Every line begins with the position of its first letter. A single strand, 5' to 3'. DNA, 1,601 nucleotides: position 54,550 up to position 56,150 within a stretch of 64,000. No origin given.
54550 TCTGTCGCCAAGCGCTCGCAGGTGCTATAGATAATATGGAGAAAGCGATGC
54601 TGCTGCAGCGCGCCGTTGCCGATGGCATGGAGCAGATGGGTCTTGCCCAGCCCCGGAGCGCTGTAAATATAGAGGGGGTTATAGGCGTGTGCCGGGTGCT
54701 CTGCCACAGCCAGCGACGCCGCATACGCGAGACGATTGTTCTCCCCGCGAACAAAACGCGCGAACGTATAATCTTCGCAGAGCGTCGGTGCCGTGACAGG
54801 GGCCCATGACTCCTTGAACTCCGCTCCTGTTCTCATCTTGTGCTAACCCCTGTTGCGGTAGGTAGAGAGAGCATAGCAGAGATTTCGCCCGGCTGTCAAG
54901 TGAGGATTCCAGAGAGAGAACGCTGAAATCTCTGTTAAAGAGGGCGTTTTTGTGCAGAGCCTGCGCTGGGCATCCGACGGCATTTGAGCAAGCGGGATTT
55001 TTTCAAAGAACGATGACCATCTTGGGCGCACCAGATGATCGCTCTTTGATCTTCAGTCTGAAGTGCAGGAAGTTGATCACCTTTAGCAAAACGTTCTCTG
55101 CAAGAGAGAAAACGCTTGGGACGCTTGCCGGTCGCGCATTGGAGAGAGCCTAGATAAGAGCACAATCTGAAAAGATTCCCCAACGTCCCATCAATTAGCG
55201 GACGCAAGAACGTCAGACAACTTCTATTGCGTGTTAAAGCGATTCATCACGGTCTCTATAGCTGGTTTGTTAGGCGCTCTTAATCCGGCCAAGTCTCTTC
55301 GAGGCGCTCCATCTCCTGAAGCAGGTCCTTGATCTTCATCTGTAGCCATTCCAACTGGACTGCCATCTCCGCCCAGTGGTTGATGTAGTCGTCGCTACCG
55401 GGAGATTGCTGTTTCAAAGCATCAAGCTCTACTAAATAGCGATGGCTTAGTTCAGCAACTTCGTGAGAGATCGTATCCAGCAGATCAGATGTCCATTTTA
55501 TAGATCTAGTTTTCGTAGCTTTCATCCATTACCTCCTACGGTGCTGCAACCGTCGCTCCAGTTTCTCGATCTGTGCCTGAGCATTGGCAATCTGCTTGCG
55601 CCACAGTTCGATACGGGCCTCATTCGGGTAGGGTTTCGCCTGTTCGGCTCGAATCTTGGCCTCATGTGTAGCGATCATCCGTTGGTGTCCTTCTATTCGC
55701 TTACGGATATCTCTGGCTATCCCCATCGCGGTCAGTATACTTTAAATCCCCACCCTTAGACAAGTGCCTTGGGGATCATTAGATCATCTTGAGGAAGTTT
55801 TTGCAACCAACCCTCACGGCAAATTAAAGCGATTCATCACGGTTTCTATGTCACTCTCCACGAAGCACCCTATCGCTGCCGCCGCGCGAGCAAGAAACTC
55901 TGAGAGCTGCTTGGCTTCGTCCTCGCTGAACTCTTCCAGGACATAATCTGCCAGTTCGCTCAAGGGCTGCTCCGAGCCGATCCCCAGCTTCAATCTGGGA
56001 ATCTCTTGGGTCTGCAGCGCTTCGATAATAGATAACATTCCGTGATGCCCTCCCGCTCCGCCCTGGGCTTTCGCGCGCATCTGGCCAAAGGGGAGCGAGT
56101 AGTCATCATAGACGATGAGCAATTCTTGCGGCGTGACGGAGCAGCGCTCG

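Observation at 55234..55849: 590-bp two-gene mini-insert in the 3' end of pth, flanked by 26-bp direct repeats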

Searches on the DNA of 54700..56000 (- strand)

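Call 70: search_rna_families(sources=[L189, L190], threshold=gathering)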
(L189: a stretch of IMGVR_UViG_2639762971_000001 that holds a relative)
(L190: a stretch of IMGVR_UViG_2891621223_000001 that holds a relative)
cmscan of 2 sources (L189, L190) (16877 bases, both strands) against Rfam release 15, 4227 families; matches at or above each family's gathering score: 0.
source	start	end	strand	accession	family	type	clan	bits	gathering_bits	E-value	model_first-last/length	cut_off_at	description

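Call 82: search_rna_families(source=window, start=54700, end=56000, threshold=evalue, max_evalue=1)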
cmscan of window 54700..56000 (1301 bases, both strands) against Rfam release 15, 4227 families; matches with E-value up to 1: 0.
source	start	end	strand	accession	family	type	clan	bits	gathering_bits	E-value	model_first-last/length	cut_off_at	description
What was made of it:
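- Checked: There is no Rfam match in 54700-56000 (call 82).
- There is no Rfam hit at E <= 1 (call 82).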

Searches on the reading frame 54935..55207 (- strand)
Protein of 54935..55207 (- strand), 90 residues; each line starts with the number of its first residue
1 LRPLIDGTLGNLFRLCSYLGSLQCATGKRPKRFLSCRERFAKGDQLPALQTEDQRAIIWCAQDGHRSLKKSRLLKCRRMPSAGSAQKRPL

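Call 5: search_protein_families(library=pfam, proteins=[window:54935-55207:-], max_evalue=1)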
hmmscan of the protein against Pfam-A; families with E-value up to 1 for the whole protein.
window:54935-55207:- (90 aa): 1 family
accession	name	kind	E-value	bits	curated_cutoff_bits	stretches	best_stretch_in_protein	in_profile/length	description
PF18385.6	Tiam_CC_Ex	-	0.037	14.8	25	1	11-42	46-77/98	T-lymphoma invasion and metastasis CC-Ex domain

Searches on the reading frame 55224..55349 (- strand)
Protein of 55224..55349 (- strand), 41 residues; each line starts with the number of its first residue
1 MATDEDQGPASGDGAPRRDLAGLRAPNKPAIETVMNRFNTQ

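Call 5: search_protein_families(library=pfam, proteins=[window:55224-55349:-], max_evalue=1)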
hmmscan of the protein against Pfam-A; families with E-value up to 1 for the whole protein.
window:55224-55349:- (41 aa): 0 families
